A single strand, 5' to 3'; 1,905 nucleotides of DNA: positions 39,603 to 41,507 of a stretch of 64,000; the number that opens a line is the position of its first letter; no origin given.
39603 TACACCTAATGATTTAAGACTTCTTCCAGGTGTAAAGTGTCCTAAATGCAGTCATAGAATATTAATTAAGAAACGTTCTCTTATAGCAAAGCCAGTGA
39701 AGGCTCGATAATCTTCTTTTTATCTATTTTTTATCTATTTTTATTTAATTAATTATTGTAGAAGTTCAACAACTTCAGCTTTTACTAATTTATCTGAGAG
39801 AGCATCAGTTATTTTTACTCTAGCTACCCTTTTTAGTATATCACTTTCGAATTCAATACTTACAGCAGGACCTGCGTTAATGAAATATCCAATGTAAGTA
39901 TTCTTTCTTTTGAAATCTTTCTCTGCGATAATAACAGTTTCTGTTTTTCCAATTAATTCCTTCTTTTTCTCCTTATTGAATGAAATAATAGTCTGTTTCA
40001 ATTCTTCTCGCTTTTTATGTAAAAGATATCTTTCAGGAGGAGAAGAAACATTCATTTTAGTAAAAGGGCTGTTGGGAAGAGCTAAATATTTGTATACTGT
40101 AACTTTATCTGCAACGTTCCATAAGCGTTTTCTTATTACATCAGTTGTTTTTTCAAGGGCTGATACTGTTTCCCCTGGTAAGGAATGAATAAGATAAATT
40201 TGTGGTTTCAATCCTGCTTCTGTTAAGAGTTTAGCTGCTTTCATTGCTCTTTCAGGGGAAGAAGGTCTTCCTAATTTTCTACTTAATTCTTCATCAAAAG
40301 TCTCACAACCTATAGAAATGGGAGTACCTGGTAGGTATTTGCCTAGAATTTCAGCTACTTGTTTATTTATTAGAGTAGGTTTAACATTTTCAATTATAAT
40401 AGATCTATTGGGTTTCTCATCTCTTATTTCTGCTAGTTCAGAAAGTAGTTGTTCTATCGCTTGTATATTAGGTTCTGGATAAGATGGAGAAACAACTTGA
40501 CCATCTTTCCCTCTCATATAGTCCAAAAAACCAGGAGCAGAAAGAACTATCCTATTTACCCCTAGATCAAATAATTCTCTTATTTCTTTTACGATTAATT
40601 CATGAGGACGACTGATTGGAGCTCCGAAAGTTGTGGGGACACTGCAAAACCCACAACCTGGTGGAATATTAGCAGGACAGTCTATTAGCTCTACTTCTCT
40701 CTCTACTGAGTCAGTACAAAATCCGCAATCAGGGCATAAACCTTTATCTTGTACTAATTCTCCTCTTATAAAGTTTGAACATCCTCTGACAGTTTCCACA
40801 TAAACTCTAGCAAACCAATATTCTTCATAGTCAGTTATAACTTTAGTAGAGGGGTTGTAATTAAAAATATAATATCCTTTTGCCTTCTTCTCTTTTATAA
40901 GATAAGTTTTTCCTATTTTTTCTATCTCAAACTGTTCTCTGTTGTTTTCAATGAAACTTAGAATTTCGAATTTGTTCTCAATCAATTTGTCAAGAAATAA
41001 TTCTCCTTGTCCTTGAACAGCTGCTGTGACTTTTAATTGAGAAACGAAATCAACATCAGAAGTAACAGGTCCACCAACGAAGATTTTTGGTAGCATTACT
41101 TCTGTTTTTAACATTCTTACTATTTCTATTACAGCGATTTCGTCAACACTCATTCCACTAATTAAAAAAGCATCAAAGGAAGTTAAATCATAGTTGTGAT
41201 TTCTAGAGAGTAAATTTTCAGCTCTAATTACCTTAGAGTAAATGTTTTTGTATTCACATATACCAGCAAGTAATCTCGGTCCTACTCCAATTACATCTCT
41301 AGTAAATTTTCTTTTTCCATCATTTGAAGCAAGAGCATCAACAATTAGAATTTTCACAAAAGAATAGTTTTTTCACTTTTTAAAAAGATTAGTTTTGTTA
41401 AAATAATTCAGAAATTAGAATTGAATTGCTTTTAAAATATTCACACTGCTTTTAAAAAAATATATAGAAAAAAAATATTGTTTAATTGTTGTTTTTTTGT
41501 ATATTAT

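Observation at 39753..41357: MiaB-like TRAM-domain protein that lacks the canonical radical-SAM CxxxCxxC motif but has two C…CGFC clusters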

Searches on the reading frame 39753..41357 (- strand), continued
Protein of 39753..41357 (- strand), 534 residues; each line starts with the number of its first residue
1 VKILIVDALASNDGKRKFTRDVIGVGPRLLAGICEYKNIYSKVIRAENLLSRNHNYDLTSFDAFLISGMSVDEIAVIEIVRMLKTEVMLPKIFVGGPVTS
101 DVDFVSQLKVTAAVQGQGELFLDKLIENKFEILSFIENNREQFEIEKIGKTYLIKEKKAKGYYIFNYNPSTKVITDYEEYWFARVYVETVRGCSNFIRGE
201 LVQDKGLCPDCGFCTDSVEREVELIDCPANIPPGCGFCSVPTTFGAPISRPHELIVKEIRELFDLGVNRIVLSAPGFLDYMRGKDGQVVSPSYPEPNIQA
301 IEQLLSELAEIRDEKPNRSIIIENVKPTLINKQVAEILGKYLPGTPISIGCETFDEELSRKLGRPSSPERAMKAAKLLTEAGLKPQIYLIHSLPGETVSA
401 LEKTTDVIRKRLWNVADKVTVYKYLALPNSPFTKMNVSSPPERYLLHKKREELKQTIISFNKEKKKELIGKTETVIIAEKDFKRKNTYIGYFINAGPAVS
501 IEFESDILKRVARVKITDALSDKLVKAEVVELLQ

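Call 59: find_homologous_proteins(query=L053:4001-5503:+, max_evalue=1e-20)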
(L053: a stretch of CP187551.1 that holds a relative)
Query L053:4001-5503:+ (500 aa): 850 proteins with E <= 1e-20 among 8000 candidates; the best 120 are listed.
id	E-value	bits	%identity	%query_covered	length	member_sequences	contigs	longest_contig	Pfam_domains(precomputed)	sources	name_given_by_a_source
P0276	0.0e+0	1077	96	100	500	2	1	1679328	PF04055.28,PF01938.27,PF02310.25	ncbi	ncbi:radical SAM protein [Methanocaldococcus sp. 10A]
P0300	0.0e+0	1043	92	100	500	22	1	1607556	PF04055.28,PF01938.27,PF02310.25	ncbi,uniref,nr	ncbi:Radical SAM domain protein [Methanocaldococcus bathoardescens]|uniref:Radical SAM domain protei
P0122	3.4e-296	1001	87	100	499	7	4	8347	PF04055.28,PF01938.27,PF02310.25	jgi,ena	jgi:radical SAM superfamily enzyme YgiQ (UPF0313 family)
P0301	1.8e-290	982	85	100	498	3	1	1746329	PF04055.28,PF01938.27,PF02310.25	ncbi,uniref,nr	ncbi:Radical SAM domain protein [Methanocaldococcus vulcanius M7]|uniref:Radical SAM domain protein 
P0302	4.3e-289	977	85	100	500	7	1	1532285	PF04055.28,PF01938.27,PF02310.25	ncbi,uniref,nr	ncbi:Radical SAM domain protein [Methanocaldococcus lauensis]|uniref:Radical SAM domain protein n=1 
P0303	1.1e-242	824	75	98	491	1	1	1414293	PF04055.28,PF01938.27,PF02310.25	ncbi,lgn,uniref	ncbi:radical SAM protein [Methanocaldococcus indicus]|uniref:radical SAM protein n=1 Tax=Methanocald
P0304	3.6e-238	809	74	99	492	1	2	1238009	PF04055.28,PF01938.27,PF02310.25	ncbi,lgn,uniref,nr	ncbi:radical SAM protein [Methanocaldococcus villosus KIN24-T80]|uniref:Radical SAM protein n=1 Tax=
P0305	2.5e-236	803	72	100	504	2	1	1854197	PF04055.28,PF01938.27,PF02310.25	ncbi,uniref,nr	ncbi:B12-binding domain-containing radical SAM protein [Methanotorris igneus]|uniref:Radical SAM dom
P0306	2.1e-235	800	73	99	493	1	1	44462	PF04055.28,PF01938.27,PF02310.25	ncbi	-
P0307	4.0e-230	783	68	100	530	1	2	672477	PF04055.28,PF01938.27,PF02310.25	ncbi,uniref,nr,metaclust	ncbi:B12-binding domain-containing radical SAM protein [Methanotorris formicicus]|uniref:Radical SAM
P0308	2.4e-228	777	71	99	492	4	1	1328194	PF04055.28,PF01938.27,PF02310.25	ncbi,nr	ncbi:B12-binding domain-containing radical SAM protein [Methanocaldococcus infernus]|nr:radical SAM 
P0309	3.2e-227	773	72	98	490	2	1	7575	PF04055.28,PF01938.27,PF02310.25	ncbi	ncbi:radical SAM protein [Methanocaldococcus sp.]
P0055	1.6e-123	431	45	99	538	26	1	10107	PF04055.28,PF02310.25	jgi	-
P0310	5.9e-122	426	43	99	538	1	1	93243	PF04055.28,PF02310.25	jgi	-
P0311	6.2e-121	423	43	99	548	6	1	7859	PF04055.28,PF02310.25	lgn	-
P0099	3.1e-120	420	43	99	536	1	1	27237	PF04055.28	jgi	-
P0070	4.1e-120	420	44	99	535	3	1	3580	PF04055.28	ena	-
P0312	9.5e-119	415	44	99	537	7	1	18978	PF04055.28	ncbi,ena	-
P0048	1.5e-118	415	44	97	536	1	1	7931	PF04055.28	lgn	-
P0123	2.3e-118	414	45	99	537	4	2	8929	PF04055.28,PF19864.6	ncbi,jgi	ncbi:MAG: B12-binding domain-containing radical SAM protein [Candidatus Heimdallarchaeota archaeon]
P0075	3.8e-118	413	45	99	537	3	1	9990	PF04055.28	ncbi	-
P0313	5.8e-118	413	42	99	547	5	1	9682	PF04055.28,PF02310.25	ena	-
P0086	7.5e-118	413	43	99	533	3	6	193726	PF04055.28,PF02310.25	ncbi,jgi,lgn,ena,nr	ncbi:MAG TPA: radical SAM protein [candidate division Zixibacteria bacterium]|nr:radical SAM protein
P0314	9.5e-118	412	43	99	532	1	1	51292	PF04055.28,PF02310.25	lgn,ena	-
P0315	8.7e-117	409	43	96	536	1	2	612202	PF04055.28,PF02310.25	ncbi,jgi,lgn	-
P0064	2.1e-116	408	43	95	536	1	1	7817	PF04055.28,PF02310.25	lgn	-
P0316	2.2e-116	408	43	99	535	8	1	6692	PF04055.28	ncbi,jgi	ncbi:MAG: B12-binding domain-containing radical SAM protein [Candidatus Heimdallarchaeota archaeon]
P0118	2.5e-116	407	44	99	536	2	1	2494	PF04055.28,PF02310.25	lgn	-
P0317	2.4e-115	404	42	99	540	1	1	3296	PF04055.28,PF02310.25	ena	-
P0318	2.8e-115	404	44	99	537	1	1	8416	PF04055.28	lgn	-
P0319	4.0e-115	404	44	99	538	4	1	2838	PF04055.28,PF02310.25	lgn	-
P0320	7.1e-115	403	44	99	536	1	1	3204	PF04055.28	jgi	jgi:radical SAM superfamily enzyme YgiQ (UPF0313 family)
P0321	1.1e-114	402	43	99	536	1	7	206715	PF04055.28,PF02310.25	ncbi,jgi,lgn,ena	ncbi:MAG: B12-binding domain-containing radical SAM protein [Candidatus Baldrarchaeia archaeon]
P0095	1.4e-114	402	43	99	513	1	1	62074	PF04055.28,PF02310.25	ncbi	-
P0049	2.3e-114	401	43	97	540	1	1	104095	PF04055.28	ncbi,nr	ncbi:MAG: radical SAM protein [Candidatus Heimdallarchaeota archaeon]|nr:radical SAM protein [Candid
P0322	3.4e-114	400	43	99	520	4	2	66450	PF04055.28,PF02310.25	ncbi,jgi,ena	-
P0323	5.5e-114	400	43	99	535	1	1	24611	PF04055.28,PF01938.27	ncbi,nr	ncbi:MAG: B12-binding domain-containing radical SAM protein [Asgard group archaeon]|nr:B12-binding d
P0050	5.8e-114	400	42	99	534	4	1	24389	PF04055.28,PF02310.25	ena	-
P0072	1.1e-113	399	42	99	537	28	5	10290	PF04055.28,PF01938.27,PF02310.25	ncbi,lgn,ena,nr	ncbi:MAG: B12-binding domain-containing radical SAM protein [Candidatus Heimdallarchaeota archaeon]|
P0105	1.5e-113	398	41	99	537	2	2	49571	PF04055.28,PF01938.27,PF02310.25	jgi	jgi:radical SAM superfamily enzyme YgiQ (UPF0313 family)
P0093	1.7e-113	398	44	99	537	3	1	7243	PF04055.28,PF01938.27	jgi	jgi:radical SAM superfamily enzyme YgiQ (UPF0313 family)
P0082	4.0e-113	397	43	99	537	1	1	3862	PF04055.28,PF02310.25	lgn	-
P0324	4.8e-113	397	44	99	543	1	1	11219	PF04055.28,PF02310.25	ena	-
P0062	6.2e-113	396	41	99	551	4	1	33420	PF04055.28,PF02310.25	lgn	-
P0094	3.8e-112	394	43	97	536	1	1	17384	PF04055.28,PF01938.27,PF02310.25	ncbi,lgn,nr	ncbi:MAG: radical SAM protein [Candidatus Heimdallarchaeota archaeon]|nr:radical SAM protein [Candid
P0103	4.2e-112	394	42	97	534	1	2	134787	PF04055.28,PF02310.25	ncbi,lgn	-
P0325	4.6e-112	393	42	99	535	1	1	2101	PF04055.28,PF02310.25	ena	-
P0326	5.6e-112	393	44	97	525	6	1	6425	PF04055.28,PF02310.25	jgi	-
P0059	1.1e-111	392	41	100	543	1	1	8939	PF04055.28,PF02310.25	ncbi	-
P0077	2.2e-111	391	41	100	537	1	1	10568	PF04055.28,PF02310.25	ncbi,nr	ncbi:MAG: radical SAM protein [Asgard group archaeon]|nr:radical SAM protein [Asgard group archaeon]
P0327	3.5e-111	391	42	99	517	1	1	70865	PF04055.28,PF02310.25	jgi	-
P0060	4.2e-111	390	41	98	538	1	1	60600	PF04055.28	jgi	jgi:radical SAM superfamily enzyme YgiQ (UPF0313 family)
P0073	4.3e-111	390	41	100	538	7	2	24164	PF04055.28,PF01938.27,PF02310.25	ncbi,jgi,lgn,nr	ncbi:MAG: radical SAM protein [Candidatus Heimdallarchaeota archaeon]|nr:MAG: radical SAM protein [C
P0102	5.2e-111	390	43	99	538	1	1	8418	PF04055.28,PF02310.25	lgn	-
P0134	5.3e-111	390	43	97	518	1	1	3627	PF04055.28,PF02310.25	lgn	-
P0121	1.6e-110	388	42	99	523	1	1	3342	PF04055.28,PF02310.25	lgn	-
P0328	5.7e-110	387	43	99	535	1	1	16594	PF04055.28,PF02310.25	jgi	jgi:radical SAM superfamily enzyme YgiQ (UPF0313 family)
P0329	7.7e-110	386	43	99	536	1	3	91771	PF04055.28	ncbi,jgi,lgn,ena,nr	ncbi:MAG TPA: radical SAM protein [Candidatus Bathyarchaeia archaeon]|nr:radical SAM protein [Candid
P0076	8.1e-110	386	39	100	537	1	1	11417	PF04055.28,PF01938.27,PF02310.25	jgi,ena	-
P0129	8.8e-110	386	43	99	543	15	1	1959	PF04055.28,PF01938.27,PF02310.25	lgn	-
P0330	1.2e-109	385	42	99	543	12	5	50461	PF04055.28,PF01938.27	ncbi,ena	ncbi:MAG: B12-binding domain-containing radical SAM protein [Candidatus Heimdallarchaeota archaeon]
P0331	1.4e-109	385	41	99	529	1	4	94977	PF04055.28,PF02310.25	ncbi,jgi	ncbi:MAG: B12-binding domain-containing radical SAM protein [Candidatus Helarchaeota archaeon]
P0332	1.6e-109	385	41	99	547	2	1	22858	PF04055.28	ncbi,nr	ncbi:MAG: radical SAM protein [Candidatus Helarchaeota archaeon]|nr:radical SAM protein [Candidatus 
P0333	6.6e-109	383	41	99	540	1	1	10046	PF04055.28,PF02310.25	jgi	-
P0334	6.8e-109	383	40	97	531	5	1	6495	PF04055.28,PF02310.25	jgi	-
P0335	1.7e-108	382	41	97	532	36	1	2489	PF04055.28,PF02310.25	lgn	-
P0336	1.7e-108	382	42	94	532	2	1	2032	PF04055.28,PF02310.25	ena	-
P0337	2.6e-108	381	42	99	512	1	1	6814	PF04055.28,PF02310.25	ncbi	-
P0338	3.6e-108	381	41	99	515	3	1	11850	PF04055.28,PF02310.25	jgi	-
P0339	3.7e-108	381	42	97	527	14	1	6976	PF04055.28,PF02310.25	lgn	-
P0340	3.8e-108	381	41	99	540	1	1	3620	PF04055.28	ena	-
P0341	8.7e-108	379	43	93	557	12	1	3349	PF04055.28,PF02310.25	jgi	-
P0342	4.7e-107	377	44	89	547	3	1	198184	PF04055.28,PF02310.25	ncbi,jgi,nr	ncbi:MAG: B12-binding domain-containing radical SAM protein [Thermoprotei archaeon]|nr:MAG: B12-bind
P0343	6.9e-107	376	41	99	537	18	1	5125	PF04055.28,PF02310.25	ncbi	-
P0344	7.0e-107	376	41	99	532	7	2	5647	PF04055.28,PF02310.25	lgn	-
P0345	1.2e-106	376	41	99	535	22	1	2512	PF04055.28,PF02310.25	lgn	-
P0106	1.5e-106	375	42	99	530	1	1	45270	PF04055.28,PF02310.25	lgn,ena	-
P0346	4.0e-106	374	41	99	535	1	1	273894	PF04055.28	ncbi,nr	ncbi:MAG: radical SAM protein [Candidatus Lokiarchaeota archaeon]|nr:radical SAM protein [Candidatus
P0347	5.6e-106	373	40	99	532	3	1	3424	PF04055.28,PF02310.25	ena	-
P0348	6.0e-106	373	42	99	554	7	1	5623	PF04055.28,PF02310.25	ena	-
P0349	6.8e-106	373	40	99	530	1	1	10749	PF04055.28,PF02310.25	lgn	-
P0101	1.3e-105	372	40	97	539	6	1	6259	PF04055.28,PF02310.25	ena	-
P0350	1.4e-105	372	41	99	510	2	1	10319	PF04055.28,PF02310.25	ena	-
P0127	2.8e-105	371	40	99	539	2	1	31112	PF04055.28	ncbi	ncbi:MAG: B12-binding domain-containing radical SAM protein [Candidatus Helarchaeota archaeon]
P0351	7.6e-105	370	40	99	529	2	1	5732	PF04055.28,PF02310.25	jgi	jgi:radical SAM superfamily enzyme YgiQ (UPF0313 family)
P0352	8.4e-105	369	42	92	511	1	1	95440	PF04055.28,PF02310.25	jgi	-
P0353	8.8e-105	369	42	99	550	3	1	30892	PF04055.28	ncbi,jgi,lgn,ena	-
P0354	9.8e-105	369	41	99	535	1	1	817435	PF04055.28,PF02310.25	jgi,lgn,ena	-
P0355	1.1e-104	369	42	97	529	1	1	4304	PF04055.28,PF02310.25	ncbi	-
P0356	1.1e-104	369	42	99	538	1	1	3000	PF04055.28,PF02310.25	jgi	jgi:radical SAM superfamily enzyme YgiQ (UPF0313 family)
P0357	1.2e-104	369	41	94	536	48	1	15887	PF04055.28,PF02310.25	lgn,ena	-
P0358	1.4e-104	369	43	97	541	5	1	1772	PF04055.28,PF02310.25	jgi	jgi:radical SAM superfamily enzyme YgiQ (UPF0313 family)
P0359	1.9e-104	368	39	97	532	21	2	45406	PF04055.28,PF02310.25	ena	-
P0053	3.1e-104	368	41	94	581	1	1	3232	PF04055.28,PF02310.25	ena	-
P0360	4.0e-104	367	42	99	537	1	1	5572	PF04055.28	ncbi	-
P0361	4.0e-104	367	40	99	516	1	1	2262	PF04055.28,PF02310.25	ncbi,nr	ncbi:MAG: B12-binding domain-containing radical SAM protein [Theionarchaea archaeon]|nr:B12-binding 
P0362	4.3e-104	367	43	99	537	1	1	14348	PF04055.28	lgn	-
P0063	4.6e-104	367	41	95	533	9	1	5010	PF04055.28,PF02310.25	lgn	-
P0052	5.9e-104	367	41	99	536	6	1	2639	PF04055.28,PF02310.25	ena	-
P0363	8.3e-104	366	41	100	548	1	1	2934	PF04055.28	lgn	-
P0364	9.1e-104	366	41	97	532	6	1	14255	PF04055.28,PF02310.25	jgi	-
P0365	9.3e-104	366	41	99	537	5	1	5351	PF04055.28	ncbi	ncbi:MAG: B12-binding domain-containing radical SAM protein [Candidatus Helarchaeota archaeon]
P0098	1.1e-103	366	39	99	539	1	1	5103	PF04055.28,PF02310.25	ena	-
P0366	1.2e-103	366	41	94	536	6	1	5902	PF04055.28,PF02310.25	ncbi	-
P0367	1.4e-103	365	41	94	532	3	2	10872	PF04055.28,PF02310.25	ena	-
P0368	1.4e-103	365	42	99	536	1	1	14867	PF04055.28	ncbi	ncbi:MAG: B12-binding domain-containing radical SAM protein [Promethearchaeota archaeon]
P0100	1.6e-103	365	41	94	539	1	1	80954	PF04055.28,PF02310.25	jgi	-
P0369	1.8e-103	365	43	95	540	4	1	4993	PF04055.28,PF02310.25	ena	-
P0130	2.2e-103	365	41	97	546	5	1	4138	PF04055.28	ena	-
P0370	4.3e-103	364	40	95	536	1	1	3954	PF04055.28,PF02310.25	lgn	-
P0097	6.4e-103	363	40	100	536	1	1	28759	PF04055.28,PF02310.25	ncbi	-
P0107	6.6e-103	363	42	97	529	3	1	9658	PF04055.28,PF02310.25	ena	-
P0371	6.9e-103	363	41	99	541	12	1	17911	PF04055.28,PF02310.25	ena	-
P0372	8.1e-103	363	43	99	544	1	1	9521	PF04055.28,PF02310.25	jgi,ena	-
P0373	8.5e-103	363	41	99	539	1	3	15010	PF04055.28,PF02310.25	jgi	-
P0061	1.1e-102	363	41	99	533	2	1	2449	PF04055.28,PF02310.25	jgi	jgi:radical SAM superfamily enzyme YgiQ (UPF0313 family)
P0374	1.1e-102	363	41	97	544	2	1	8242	PF04055.28,PF02310.25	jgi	-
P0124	1.7e-102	362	40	97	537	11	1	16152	PF04055.28,PF02310.25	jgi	-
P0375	1.7e-102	362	40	99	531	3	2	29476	PF04055.28,PF02310.25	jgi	jgi:radical SAM superfamily enzyme YgiQ (UPF0313 family)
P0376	1.9e-102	362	42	99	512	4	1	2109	PF04055.28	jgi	jgi:radical SAM superfamily enzyme YgiQ (UPF0313 family)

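Call 61: list_cluster_members(proteins=[P0300])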
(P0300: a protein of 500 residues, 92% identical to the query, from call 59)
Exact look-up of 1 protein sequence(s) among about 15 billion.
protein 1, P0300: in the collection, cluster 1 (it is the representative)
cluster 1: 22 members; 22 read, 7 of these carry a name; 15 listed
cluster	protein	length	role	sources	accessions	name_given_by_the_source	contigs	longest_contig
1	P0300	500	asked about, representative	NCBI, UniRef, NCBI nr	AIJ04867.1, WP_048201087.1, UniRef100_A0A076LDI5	Radical SAM domain protein [Methanocaldococcus bathoardescens] | Radical SAM domain protein n=1 Tax=Methanocaldococcus bathoardescens TaxID=1301915 ... | radical SAM protein [Methanocaldococcus bathoardescens]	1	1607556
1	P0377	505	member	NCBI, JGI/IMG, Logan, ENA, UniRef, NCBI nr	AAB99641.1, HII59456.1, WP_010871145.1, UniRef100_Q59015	TPA: B12-binding domain-containing radical SAM protein [Methanocaldococcus jannaschii] | Uncharacterized protein MJ1620 n=2 Tax=Methanocaldococcus jannaschii TaxID=2190 ... | radical SAM protein [Methanocaldococcus jannaschii]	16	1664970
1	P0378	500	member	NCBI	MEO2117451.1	MAG: radical SAM protein [Methanocaldococcus sp.]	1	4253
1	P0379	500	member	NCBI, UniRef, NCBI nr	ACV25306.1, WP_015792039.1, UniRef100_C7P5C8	B12-binding domain-containing radical SAM protein [Methanocaldococcus fervens] | Radical SAM domain protein n=1 Tax=Methanocaldococcus fervens (strain DSM 4213 / JCM ... | radical SAM protein [Methanocaldococcus fervens]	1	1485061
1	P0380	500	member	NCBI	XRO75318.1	radical SAM protein [Methanocaldococcus sp. 28A]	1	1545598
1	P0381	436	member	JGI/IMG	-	radical SAM superfamily enzyme YgiQ (UPF0313 family)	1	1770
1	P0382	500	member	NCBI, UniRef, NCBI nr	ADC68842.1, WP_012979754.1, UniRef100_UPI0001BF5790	Radical SAM domain protein [Methanocaldococcus sp. FS406-22] | B12-binding domain-containing radical SAM protein n=1 Tax=Methanocaldococcus sp. (strain ... | radical SAM protein [Methanocaldococcus sp. FS406-22]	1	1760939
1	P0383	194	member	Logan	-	-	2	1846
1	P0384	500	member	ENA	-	-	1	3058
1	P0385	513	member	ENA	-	-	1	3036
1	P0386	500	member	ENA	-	-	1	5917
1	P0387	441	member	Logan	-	-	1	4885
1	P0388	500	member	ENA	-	-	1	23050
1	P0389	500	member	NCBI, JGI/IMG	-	-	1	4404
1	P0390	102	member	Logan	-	-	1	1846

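Call 75: predict_structure(alignment_id=A3)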
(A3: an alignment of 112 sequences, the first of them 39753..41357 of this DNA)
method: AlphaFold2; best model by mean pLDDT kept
length: 534 residues; sequences in the alignment: 112
mean_pLDDT: 93.7   pTM: 0.92
mean pLDDT of the five models: 93.7, 93.5, 92.8, 92.8, 92.6
residues with pLDDT >= 90: 453; 70-90: 68; 50-70: 13; < 50: 0
segments of 3 or more residues with pLDDT < 50: none
pLDDT, mean of each block of 10 residues (from residue 1): 96 88 96 97 96 89 96 96 96 95 94 94 97 97 95 85 84 96 97 92 91 66 76 89 91 98 98 94 85 94 99 96 95 98 96 96 93 98 97 96 98 97 88 92 95 98 98 97 95 95 96 98 97 93
secondary structure, 60 per line:
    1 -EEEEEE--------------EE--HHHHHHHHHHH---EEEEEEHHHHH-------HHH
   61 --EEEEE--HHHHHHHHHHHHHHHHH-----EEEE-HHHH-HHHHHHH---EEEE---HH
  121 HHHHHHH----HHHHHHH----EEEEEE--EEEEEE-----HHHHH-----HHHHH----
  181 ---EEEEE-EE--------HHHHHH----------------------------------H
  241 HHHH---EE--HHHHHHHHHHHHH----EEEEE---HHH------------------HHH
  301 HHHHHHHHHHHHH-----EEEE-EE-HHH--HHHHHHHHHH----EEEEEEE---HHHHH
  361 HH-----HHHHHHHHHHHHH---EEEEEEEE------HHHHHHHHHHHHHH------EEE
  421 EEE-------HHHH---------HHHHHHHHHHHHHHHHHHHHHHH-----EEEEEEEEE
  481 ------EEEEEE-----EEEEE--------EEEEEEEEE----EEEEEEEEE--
elements in order: E2-7 H26-36 E40-45 H46-50 E63-67 H70-86 E92-95 H97-100 H102-108 E112-115 H119-127 H132-138 E143-148 E151-156 H162-166 H172-176 E184-188 H200-205 H240-244 H252-264 E269-273 H298-313 E319-322 H332-341 E346-352 H356-362 H368-380 E384-391 H398-411 E418-423 H431-434 H444-466 E472-480 E487-492 E498-502 E511-519 E524-532

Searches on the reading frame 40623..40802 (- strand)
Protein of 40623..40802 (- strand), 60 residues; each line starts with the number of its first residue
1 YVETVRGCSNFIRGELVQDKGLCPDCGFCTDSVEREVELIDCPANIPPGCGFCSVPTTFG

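Call 65: search_protein_families(library=pfam, proteins=[window:40623-40802:-], max_evalue=10)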
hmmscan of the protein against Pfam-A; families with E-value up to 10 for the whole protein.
seq(60 aa): 1 family
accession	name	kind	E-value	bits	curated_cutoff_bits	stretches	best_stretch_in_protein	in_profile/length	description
PF12837.12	Fer4_6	-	1.7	9.2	25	1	19-30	5-16/24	4Fe-4S binding domain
